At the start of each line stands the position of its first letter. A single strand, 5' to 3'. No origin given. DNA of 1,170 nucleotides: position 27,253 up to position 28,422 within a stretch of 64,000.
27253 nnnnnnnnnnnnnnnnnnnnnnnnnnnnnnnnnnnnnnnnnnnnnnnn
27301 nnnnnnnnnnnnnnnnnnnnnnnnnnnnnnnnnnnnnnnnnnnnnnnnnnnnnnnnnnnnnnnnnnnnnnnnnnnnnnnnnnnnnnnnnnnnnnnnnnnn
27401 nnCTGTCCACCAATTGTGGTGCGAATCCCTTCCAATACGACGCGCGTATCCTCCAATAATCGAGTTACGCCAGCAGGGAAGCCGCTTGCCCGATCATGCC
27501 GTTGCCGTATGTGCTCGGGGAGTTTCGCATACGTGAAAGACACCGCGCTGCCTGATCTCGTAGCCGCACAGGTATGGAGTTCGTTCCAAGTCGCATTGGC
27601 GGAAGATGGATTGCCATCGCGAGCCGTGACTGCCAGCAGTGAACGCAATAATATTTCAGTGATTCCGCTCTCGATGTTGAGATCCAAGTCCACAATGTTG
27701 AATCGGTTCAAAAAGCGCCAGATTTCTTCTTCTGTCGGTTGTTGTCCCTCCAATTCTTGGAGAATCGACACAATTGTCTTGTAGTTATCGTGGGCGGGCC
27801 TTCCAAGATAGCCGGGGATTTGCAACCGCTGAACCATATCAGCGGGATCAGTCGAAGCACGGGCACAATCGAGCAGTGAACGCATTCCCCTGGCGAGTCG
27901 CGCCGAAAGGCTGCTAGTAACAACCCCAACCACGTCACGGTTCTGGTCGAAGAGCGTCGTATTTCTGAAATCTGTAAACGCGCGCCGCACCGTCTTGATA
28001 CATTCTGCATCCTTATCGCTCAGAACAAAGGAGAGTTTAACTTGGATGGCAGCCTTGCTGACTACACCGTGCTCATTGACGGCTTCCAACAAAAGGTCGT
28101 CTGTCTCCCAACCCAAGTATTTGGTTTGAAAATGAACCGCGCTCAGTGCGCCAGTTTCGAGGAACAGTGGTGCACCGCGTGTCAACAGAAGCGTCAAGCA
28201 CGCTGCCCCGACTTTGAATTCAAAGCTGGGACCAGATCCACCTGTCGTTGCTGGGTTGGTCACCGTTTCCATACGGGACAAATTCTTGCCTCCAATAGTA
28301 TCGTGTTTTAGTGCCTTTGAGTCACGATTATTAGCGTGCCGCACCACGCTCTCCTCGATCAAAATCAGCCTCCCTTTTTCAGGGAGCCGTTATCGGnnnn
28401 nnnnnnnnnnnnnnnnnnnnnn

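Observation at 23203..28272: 1689-aa nuclease-plus-P-loop NTPase with a huge helical C-terminus: candidate Avs/STAND-like defence gene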

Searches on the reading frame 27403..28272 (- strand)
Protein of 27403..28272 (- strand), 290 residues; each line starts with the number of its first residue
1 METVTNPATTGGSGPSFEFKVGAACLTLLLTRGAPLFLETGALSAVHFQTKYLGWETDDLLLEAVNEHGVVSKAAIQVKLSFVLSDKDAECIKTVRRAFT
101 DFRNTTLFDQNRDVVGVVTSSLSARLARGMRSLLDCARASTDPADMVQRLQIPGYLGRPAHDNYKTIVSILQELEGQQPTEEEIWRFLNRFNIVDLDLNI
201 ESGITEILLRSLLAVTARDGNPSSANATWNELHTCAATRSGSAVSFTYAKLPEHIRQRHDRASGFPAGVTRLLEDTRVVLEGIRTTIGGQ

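Call 9: search_protein_families(library=pfam, proteins=[window:27415-28272:-], max_evalue=1)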
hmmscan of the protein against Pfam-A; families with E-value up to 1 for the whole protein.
seq(286 aa): 0 families

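Call 20: search_solved_structures(query=A1, max_evalue=10, show_alignments=2)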
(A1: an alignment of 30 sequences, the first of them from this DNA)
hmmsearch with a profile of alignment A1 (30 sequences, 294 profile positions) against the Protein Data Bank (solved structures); distinct sequences matched with E-value up to 10: 3.
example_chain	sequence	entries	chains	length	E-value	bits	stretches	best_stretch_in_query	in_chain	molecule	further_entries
5im6_U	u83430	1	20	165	0.26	13.7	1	5-35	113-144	Designed self-assembling icosahedral cage I32-28 dimeric subunit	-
2kyc_A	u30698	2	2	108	0.69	12.3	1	158-224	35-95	Parvalbumin, thymic CPV3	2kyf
7k36_H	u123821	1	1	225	1.6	11.1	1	146-189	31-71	MOB-like protein phocein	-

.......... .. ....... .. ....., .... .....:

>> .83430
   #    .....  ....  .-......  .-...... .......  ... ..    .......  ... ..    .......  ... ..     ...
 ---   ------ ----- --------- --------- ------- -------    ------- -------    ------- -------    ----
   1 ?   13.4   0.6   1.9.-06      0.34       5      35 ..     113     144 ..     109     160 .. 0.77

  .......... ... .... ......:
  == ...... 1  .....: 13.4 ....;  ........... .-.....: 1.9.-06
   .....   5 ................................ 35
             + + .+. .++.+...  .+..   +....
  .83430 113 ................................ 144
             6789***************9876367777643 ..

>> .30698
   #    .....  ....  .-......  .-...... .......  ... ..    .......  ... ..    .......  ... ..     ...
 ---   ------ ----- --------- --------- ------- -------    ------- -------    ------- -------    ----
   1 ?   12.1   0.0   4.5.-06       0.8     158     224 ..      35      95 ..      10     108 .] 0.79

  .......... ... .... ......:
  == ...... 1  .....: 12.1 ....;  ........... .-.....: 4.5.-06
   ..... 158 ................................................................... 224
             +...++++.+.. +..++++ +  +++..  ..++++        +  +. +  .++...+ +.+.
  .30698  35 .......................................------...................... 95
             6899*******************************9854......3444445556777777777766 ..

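Call 21: search_protein_representatives(protein=window:27403-28272:-)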
Query: 290 residues. Proteins with E-value up to 0.001 (for the whole library): 1430; up to 1e-10: 696; up to 1e-30: 126. The best 150 are listed.
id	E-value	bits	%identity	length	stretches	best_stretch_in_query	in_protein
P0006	5.7e-138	475.1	73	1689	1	2-290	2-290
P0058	2.4e-104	364.9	68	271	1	3-243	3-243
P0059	3.3e-102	357.9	57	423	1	4-290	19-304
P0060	4.6e-101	354.1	60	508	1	3-289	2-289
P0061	2.0e-69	250.3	45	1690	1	4-285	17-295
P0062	9.4e-66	238.3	45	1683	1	5-290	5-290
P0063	3.0e-53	197.3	40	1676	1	5-289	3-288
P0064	9.3e-53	195.7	43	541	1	4-284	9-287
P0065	2.5e-52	194.3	40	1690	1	4-289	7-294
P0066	1.0e-51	192.3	40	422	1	3-289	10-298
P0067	1.4e-51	191.9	39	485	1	5-288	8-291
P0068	5.2e-51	189.9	40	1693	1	4-290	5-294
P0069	2.7e-49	184.3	59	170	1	4-155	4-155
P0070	2.8e-49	184.3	39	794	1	3-289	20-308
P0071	6.9e-49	183.0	40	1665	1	4-289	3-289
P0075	2.5e-46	174.6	39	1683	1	4-287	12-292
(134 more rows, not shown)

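Call 29: predict_structure(alignment_id=A1)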
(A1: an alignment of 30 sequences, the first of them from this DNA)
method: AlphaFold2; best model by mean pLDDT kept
length: 290 residues; sequences in the alignment: 30
mean_pLDDT: 84.8   pTM: 0.82
mean pLDDT of the five models: 84.8, 83.7, 83.4, 83.3, 82.6
residues with pLDDT >= 90: 162; 70-90: 83; 50-70: 28; < 50: 17
segments of 3 or more residues with pLDDT < 50: 1-12, 286-290
pLDDT, mean of each block of 10 residues (from residue 1): 38 71 95 85 92 91 92 95 92 95 95 94 86 95 93 88 94 85 96 92 88 86 88 86 88 90 59 62 49
secondary structure, 60 per line:
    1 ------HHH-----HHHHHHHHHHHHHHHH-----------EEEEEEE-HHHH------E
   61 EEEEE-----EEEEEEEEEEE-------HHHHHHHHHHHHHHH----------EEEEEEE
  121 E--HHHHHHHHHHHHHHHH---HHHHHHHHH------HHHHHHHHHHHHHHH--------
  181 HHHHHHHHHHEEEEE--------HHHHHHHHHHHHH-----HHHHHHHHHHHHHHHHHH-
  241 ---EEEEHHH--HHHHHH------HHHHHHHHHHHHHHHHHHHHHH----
elements in order: H15-30 E42-48 H50-53 E60-65 E71-81 H89-103 E114-121 H124-139 H143-151 H158-172 H181-190 E191-195 H204-216 H222-239 E244-247 H253-258 H265-286

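Call 31: fold_search(model_id=the predicted structure, library=pdb)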
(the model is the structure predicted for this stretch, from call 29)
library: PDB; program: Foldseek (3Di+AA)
matches with E <= 10: 285; with E <= 0.001: 10
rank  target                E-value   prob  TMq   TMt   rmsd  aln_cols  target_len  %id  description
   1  9hr5_C                1.2e-05  1.00  0.47  0.37   6.6       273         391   13  Salmonella enterica Lamassu LmuA nuclease tetramer bound to DNA duplex (released 2025-10-01)
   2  9nxx_D                2.0e-05  1.00  0.40  0.33   8.8       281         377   14  LmuA_conformation 1 (released 2025-12-17)
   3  9hr5_A                3.1e-05  1.00  0.48  0.38   6.4       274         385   14  Salmonella enterica Lamassu LmuA nuclease tetramer bound to DNA duplex (released 2025-10-01)
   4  9nxx_B                1.7e-04  1.00  0.42  0.33  10.6       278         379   15  LmuA_conformation 1 (released 2025-12-17)
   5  8dgc_A                2.0e-04  1.00  0.44  0.08   7.2       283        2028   14  Avs3 bound to phage PhiV-1 terminase (released 2022-08-03)
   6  6wan_F                6.1e-04  1.00  0.42  0.31   6.6       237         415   10  Structure of Acinetobacter baumannii Cap4 SAVED/CARF-domain containing receptor with the cyclic trinucleotide 3'3'3'-c (released 2020-06-17)
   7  6vm6_F                7.6e-04  1.00  0.41  0.29   6.6       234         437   12  Structure of Acinetobacter baumannii Cap4 SAVED/CARF-domain containing receptor with the cyclic trinucleotide 2'3'3'-c (released 2020-06-17)
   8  6wam_F                8.1e-04  1.00  0.44  0.32   5.4       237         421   10  Structure of Acinetobacter baumannii Cap4 SAVED/CARF-domain containing receptor (released 2020-06-17)
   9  6wam_A                8.5e-04  1.00  0.43  0.30   5.8       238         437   11  Structure of Acinetobacter baumannii Cap4 SAVED/CARF-domain containing receptor (released 2020-06-17)
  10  6vm5                  9.5e-04  1.00  0.41  0.30   7.1       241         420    8  Structure of Moraxella osloensis Cap4 SAVED/CARF-domain containing receptor (released 2020-06-17)
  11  6vm6_E                1.0e-03  1.00  0.40  0.29   6.6       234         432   12  Structure of Acinetobacter baumannii Cap4 SAVED/CARF-domain containing receptor with the cyclic trinucleotide 2'3'3'-c (released 2020-06-17)
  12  6wam_B                1.2e-03  1.00  0.40  0.29   6.6       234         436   12  Structure of Acinetobacter baumannii Cap4 SAVED/CARF-domain containing receptor (released 2020-06-17)
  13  6vm6_C                1.3e-03  1.00  0.43  0.30   5.8       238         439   10  Structure of Acinetobacter baumannii Cap4 SAVED/CARF-domain containing receptor with the cyclic trinucleotide 2'3'3'-c (released 2020-06-17)
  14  6vm6_A                1.5e-03  1.00  0.43  0.30   5.8       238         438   10  Structure of Acinetobacter baumannii Cap4 SAVED/CARF-domain containing receptor with the cyclic trinucleotide 2'3'3'-c (released 2020-06-17)
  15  6wam_E                1.7e-03  1.00  0.40  0.30   6.9       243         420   11  Structure of Acinetobacter baumannii Cap4 SAVED/CARF-domain containing receptor (released 2020-06-17)
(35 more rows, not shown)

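Call 34: search_protein_families(library=pfam, alignment_id=A1, max_evalue=10)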
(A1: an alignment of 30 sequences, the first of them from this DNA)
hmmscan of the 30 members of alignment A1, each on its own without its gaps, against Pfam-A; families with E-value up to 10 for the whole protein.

A. member 1, seq(290 aa): 0 families

B. families by the number of members that match (of 30 scanned): 8 families
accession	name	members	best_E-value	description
PF14316.11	DUF4381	1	0.025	Domain of unknown function (DUF4381)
PF19608.4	DUF6113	1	0.078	Family of unknown function (DUF6113)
PF08405.16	Calici_PP_N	1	0.12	Viral polyprotein N-terminal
PF25216.1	Volactin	1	0.13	Volactin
PF04471.18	Mrr_cat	1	0.15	Restriction endonuclease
PF11435.13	She2p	1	0.16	RNA binding protein She2p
PF05626.16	DUF790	1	0.23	Protein of unknown function (DUF790)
PF13702.11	Lysozyme_like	1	0.28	Lysozyme-like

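Call 71: find_encoding_contigs(protein=P0075, flank=10000, max_places=1)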
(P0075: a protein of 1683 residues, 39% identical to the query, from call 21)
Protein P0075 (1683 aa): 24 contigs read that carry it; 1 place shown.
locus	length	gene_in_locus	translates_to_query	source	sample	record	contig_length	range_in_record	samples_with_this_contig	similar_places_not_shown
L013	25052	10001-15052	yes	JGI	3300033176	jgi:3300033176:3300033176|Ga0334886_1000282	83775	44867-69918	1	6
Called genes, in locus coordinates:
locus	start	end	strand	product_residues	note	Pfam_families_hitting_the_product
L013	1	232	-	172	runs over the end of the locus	PF02943:FeThRed_B, PF21349:RUBY_RBDX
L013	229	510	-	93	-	PF02798:GST_N (weak), PF00462:Glutaredoxin, PF13409:GST_N_2 (weak)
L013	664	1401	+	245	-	PF09754:PAC2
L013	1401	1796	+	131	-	PF04322:DUF473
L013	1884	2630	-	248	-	PF04402:SIMPL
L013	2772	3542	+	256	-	PF01791:DeoC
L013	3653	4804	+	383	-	PF12704:MacB_PCD, PF02687:FtsX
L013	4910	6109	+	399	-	PF12704:MacB_PCD, PF02687:FtsX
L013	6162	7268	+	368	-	PF12704:MacB_PCD, PF02687:FtsX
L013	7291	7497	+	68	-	PF13555:AAA_29 (weak), PF00005:ABC_tran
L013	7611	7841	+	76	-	PF01938:TRAM, PF21579:PabTrmU54_TRAM_dom (weak)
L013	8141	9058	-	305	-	-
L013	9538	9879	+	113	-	-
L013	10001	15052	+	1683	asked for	PF13191:AAA_16 (weak), PF20703:nSTAND1 (weak), PF20720:nSTAND3 (weak)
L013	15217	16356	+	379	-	PF00155:Aminotran_1_2, PF00266:Aminotran_5 (weak), PF01041:DegT_DnrJ_EryC1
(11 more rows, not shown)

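Call 74: find_encoding_contigs(protein=P0062, flank=10000, max_places=1)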
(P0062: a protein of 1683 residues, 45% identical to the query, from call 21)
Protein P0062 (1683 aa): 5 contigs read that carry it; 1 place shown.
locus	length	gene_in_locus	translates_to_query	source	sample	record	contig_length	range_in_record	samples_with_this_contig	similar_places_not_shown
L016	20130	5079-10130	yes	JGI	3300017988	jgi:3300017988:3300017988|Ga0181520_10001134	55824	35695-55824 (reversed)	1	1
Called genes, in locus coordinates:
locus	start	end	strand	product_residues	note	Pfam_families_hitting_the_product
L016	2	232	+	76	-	?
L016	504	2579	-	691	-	PF08448:PAS_4, PF00512:HisKA (weak), PF02518:HATPase_c, PF00072:Response_reg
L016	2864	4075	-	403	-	PF00817:IMS, PF11799:IMS_C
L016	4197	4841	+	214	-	PF02586:SRAP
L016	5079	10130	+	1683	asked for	PF20720:nSTAND3 (weak)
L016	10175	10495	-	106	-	-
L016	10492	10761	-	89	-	-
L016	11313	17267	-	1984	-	PF05729:NACHT, PF13191:AAA_16 (weak), PF13401:AAA_22, PF24883:NPHP3_N (weak)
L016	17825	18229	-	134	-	PF20213:DUF6573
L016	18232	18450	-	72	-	-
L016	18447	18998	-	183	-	PF04542:Sigma70_r2, PF08281:Sigma70_r4_2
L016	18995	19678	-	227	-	PF20582:UPF0758_N, PF04002:RadC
